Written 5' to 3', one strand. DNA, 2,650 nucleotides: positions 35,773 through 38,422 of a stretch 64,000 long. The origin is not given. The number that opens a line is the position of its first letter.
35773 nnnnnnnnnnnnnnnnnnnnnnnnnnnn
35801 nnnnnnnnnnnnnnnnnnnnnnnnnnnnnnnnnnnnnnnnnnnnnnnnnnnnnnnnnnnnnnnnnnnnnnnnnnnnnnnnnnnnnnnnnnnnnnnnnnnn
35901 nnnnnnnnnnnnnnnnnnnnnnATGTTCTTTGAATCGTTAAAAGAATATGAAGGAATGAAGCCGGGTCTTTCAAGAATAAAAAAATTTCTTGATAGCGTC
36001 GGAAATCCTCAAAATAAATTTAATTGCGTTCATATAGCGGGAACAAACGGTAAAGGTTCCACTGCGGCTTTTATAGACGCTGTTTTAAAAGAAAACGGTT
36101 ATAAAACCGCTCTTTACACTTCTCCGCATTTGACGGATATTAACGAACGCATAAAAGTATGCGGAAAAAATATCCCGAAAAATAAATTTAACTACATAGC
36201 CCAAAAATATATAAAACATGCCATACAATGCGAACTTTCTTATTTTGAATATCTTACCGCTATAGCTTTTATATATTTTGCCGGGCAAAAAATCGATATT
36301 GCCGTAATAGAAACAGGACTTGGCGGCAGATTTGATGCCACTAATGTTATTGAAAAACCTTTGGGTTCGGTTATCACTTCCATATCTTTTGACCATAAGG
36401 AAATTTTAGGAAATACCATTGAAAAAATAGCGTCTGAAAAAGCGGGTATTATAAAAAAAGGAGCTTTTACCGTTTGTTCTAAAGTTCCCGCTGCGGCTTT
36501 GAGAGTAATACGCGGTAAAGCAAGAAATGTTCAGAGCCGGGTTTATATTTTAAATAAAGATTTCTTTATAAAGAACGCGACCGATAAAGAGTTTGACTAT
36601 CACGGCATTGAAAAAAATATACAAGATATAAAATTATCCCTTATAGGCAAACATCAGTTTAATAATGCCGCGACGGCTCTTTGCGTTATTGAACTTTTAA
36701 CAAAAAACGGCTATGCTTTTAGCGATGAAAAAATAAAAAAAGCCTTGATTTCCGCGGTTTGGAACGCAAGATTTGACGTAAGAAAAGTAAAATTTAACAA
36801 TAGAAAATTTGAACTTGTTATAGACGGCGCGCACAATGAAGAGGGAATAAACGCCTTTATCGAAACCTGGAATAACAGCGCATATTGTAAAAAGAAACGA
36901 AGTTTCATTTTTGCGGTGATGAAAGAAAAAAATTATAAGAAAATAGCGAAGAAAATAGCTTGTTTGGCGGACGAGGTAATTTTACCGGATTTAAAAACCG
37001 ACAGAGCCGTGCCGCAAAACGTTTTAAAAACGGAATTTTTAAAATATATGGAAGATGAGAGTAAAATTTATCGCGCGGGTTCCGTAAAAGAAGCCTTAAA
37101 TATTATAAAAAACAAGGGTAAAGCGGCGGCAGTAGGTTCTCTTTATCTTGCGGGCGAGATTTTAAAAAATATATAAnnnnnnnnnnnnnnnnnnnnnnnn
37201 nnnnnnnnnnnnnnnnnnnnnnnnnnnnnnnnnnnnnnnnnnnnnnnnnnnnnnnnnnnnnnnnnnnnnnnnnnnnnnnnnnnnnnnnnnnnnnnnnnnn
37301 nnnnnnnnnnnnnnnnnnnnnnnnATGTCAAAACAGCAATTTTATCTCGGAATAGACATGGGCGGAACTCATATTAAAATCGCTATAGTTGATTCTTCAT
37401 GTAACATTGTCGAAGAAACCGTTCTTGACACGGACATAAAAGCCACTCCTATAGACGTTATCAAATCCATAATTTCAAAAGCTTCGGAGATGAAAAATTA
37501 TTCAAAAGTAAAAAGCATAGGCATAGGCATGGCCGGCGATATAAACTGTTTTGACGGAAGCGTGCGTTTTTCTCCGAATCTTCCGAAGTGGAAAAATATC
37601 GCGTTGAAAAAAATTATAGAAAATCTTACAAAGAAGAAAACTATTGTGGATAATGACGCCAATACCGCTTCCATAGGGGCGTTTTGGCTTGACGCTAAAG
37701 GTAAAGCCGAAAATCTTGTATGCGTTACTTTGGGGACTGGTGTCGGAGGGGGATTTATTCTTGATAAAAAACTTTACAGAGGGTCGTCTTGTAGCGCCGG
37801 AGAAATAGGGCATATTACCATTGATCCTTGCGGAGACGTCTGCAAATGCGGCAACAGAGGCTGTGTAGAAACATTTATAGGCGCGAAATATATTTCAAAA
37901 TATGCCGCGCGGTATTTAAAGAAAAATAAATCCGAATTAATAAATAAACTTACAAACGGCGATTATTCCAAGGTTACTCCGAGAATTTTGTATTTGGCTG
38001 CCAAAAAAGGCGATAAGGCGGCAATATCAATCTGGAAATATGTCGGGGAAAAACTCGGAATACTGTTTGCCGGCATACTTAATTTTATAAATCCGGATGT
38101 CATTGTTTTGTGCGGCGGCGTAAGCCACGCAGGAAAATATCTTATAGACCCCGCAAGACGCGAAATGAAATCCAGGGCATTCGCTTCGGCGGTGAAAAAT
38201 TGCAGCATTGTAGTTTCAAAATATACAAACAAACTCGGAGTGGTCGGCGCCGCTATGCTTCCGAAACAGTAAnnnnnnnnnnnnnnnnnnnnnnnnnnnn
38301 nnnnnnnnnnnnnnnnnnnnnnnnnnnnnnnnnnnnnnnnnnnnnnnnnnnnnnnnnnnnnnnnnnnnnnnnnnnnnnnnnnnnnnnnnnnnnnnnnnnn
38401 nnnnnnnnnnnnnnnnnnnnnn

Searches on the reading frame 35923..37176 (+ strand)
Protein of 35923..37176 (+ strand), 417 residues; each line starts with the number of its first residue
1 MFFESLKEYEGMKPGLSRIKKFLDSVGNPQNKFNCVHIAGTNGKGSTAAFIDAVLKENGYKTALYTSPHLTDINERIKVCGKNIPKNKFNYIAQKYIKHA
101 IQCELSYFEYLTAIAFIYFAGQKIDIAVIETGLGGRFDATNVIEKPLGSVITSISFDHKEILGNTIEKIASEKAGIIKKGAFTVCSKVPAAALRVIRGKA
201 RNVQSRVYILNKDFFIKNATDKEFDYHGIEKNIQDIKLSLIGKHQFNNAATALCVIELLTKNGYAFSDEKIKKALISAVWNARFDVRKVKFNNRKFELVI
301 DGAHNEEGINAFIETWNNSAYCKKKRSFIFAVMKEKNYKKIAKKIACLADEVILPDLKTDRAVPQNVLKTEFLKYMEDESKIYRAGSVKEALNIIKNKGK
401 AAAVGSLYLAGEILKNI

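Call 37: search_protein_families(library=ncbifam, proteins=[window:35923-37176:+], max_evalue=0.00001)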
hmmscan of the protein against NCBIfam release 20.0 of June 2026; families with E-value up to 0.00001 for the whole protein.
window:35923-37176:+ (417 aa): 15 families
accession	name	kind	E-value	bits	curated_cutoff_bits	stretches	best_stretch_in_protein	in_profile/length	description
TIGR01499.1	folC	subfamily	6.1e-110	368.3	162.65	1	16-415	1-398/400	bifunctional protein FolC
NF047860.1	Tet-DihydfolSynFolCMyb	equivalog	2.5e-68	231.1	700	1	12-392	42-426/468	bifunctional tetrahydrofolate synthase/dihydrofolate synthase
NF008101.0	PRK10846.1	equivalog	6.9e-48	163.4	360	1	12-352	28-349/422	bifunctional tetrahydrofolate synthase/dihydrofolate synthase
TIGR01082.1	murC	equivalog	2.5e-12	46.6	335.1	1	145-413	167-441/449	UDP-N-acetylmuramate--L-alanine ligase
NF010628.0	PRK14022.1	equivalog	4.2e-12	45.5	536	1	150-401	205-449/483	UDP-N-acetylmuramoyl-L-alanyl-D-glutamate--L-lysine ligase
NF001126.0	PRK00139.1-4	equivalog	9.8e-12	44.1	373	1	26-77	97-148/486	UDP-N-acetylmuramoyl-L-alanyl-D-glutamate--2,6-diaminopimelate ligase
TIGR01085.1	murE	subfamily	5.9e-11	41.9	257.3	0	27-69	79-121/472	UDP-N-acetylmuramyl-tripeptide synthetase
TIGR01143.1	murF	subfamily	1e-10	41.2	288.6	1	111-260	113-269/418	UDP-N-acetylmuramoyl-tripeptide--D-alanyl-D-alanine ligase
NF008896.0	PRK11929.1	equivalog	1.9e-10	39.3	1023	0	124-316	656-855/965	bifunctional UDP-N-acetylmuramoyl-L-alanyl-D-glutamate--2,6-diaminopimelate ligase MurE/UDP-N-acetylmuramoyl-tripeptide--D-alanyl-D-alanine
TIGR04012.1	poly_gGlu_PgsB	equivalog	1.2e-09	37.4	222.7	0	149-234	130-212/380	poly-gamma-glutamate synthase PgsB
NF001129.0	PRK00139.2-3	equivalog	1.2e-08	33.9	762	0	27-67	112-153/517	UDP-N-acetylmuramoyl-L-alanyl-D-glutamate--2,6-diaminopimelate ligase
NF001124.0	PRK00139.1-2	equivalog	1.4e-08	33.9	476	0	215-366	277-422/500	UDP-N-acetylmuramoyl-L-alanyl-D-glutamate--2,6-diaminopimelate ligase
NF010623.0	PRK14016.1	subfamily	1e-07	30.5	877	0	195-365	639-803/871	cyanophycin synthetase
TIGR02068.2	cya_phycin_syn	equivalog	1.5e-07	29.8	850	0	211-365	652-801/862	cyanophycin synthetase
NF053648.1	pMurE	equivalog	5.8e-07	28.6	600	0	148-331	192-360/464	pseudomurein biosynthesis peptide ligase pMurE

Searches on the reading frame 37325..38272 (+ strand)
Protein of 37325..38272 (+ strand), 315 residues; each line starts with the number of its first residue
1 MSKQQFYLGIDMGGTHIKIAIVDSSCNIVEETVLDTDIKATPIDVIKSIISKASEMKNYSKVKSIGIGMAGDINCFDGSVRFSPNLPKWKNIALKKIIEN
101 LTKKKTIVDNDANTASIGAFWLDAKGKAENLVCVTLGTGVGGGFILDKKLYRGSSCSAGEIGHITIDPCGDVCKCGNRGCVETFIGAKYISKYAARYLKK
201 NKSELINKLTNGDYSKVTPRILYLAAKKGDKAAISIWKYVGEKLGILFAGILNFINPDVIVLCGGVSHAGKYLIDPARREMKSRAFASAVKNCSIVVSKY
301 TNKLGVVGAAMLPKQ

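Call 37: search_protein_families(library=ncbifam, proteins=[window:37325-38272:+], max_evalue=0.00001)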
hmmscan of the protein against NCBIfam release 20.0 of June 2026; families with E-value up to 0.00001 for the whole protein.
window:37325-38272:+ (315 aa): 14 families
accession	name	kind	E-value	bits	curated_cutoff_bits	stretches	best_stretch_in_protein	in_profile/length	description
TIGR00744.1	ROK_glcA_fam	subfamily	7.2e-70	235.8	260.35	1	8-314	1-309/318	ROK family glucokinase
NF047937.1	TransRegNagC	equivalog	1.1e-40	140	650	1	6-312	80-383/399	DNA-binding transcriptional regulator NagC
NF003461.0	PRK05082.1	subfamily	3.1e-39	135.1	283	1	8-314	4-287/291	N-acetylmannosamine kinase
NF049930.1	TransRegMlc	equivalog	2e-35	122.9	530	1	6-312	86-389/405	sugar metabolism global transcriptional regulator Mlc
NF047821.1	NactlManKinNanK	equivalog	2.2e-34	119.3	450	1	8-314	4-287/288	N-acetylmannosamine kinase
NF007251.0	PRK09698.1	equivalog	3.1e-31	108.8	253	1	3-313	4-296/304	allose kinase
NF009835.0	PRK13310.1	equivalog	7.8e-30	104.2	380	1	7-312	2-299/303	N-acetylglucosamine kinase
NF007108.0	PRK09557.1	equivalog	5.1e-26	91.7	443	1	8-312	4-299/303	fructokinase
NF045551.1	GK_Pyrobac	equivalog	5.6e-24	85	500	1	7-312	2-279/294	ATP-dependent glucokinase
NF042998.1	bglucokin_BglK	equivalog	2.9e-20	72.7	550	1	10-310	6-282/291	beta-glucoside kinase BglK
NF009836.0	PRK13311.1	equivalog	1.8e-19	70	551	1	7-192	2-196/256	N-acetyl-D-glucosamine kinase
NF045942.1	PolPhglucPhase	equivalog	3.8e-18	66.1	250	1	8-167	3-157/242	polyphosphate--glucose phosphotransferase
NF045550.1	FrctkaseScrK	equivalog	8.9e-12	45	400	1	5-168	3-161/293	fructokinase ScrK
NF046058.1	NagK_SO3507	equivalog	2.5e-06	27.2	370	0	2-31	6-35/295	N-acetylglucosamine kinase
